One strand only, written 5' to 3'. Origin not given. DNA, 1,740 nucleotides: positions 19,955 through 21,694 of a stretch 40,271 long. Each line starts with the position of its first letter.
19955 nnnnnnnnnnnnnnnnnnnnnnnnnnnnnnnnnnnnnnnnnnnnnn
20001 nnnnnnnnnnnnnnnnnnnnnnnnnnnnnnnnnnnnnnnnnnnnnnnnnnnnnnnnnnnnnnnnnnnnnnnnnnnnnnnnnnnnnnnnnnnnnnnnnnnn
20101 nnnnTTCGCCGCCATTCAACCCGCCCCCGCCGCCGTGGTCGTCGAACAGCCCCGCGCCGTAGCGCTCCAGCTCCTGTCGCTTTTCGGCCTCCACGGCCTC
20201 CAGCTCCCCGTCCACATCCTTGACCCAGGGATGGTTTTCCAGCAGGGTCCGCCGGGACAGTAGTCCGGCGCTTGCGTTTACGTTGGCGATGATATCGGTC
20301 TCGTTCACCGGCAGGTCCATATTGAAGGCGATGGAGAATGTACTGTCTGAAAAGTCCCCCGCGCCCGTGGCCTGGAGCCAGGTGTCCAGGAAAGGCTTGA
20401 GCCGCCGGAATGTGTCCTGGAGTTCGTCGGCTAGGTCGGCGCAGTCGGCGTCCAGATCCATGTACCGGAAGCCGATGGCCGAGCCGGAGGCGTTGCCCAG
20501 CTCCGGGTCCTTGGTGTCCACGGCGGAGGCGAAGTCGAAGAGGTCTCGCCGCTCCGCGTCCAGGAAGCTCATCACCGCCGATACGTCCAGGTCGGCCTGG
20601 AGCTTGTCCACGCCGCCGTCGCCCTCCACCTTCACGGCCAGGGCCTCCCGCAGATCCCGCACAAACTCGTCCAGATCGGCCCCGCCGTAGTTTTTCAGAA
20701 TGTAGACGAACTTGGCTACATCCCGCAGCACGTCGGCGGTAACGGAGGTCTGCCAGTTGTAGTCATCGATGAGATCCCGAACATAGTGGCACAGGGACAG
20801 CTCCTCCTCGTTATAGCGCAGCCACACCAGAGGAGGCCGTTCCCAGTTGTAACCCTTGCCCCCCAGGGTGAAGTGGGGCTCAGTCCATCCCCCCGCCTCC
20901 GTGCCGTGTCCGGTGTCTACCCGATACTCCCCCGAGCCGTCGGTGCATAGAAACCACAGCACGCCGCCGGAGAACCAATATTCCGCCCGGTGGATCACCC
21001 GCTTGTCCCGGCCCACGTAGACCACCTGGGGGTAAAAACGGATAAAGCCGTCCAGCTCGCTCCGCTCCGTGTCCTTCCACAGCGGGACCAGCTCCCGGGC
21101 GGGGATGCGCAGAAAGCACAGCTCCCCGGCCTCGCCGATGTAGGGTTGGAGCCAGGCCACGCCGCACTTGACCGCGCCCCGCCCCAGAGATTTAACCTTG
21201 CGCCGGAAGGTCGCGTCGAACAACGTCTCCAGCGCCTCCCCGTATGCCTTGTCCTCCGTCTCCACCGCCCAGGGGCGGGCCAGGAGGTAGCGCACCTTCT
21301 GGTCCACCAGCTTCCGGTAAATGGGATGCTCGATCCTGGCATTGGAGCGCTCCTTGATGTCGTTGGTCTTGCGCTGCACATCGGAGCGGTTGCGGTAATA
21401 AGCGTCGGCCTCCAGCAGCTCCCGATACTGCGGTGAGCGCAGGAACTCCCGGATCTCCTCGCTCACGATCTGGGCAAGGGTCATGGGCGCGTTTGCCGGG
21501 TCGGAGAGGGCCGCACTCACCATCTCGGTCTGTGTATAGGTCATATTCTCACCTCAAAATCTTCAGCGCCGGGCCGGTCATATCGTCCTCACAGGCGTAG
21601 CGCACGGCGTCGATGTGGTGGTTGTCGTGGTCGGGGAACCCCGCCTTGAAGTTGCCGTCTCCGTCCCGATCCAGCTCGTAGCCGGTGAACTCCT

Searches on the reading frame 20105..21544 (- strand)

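Call 32: search_protein_families(library=phrogs, proteins=[window:20105-21544:-], max_evalue=0.00001)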
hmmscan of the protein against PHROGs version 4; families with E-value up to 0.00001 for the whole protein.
window:20105-21544:- (480 aa): 3 families
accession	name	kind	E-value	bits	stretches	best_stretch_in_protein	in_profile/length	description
phrog_64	-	head and packaging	7.8e-98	329.3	1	16-473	68-513/547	portal protein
phrog_9064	-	head and packaging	1.9e-40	139.9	1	253-470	5-221/228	portal protein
phrog_8418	-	head and packaging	7.5e-08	33.6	1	403-461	49-107/136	portal protein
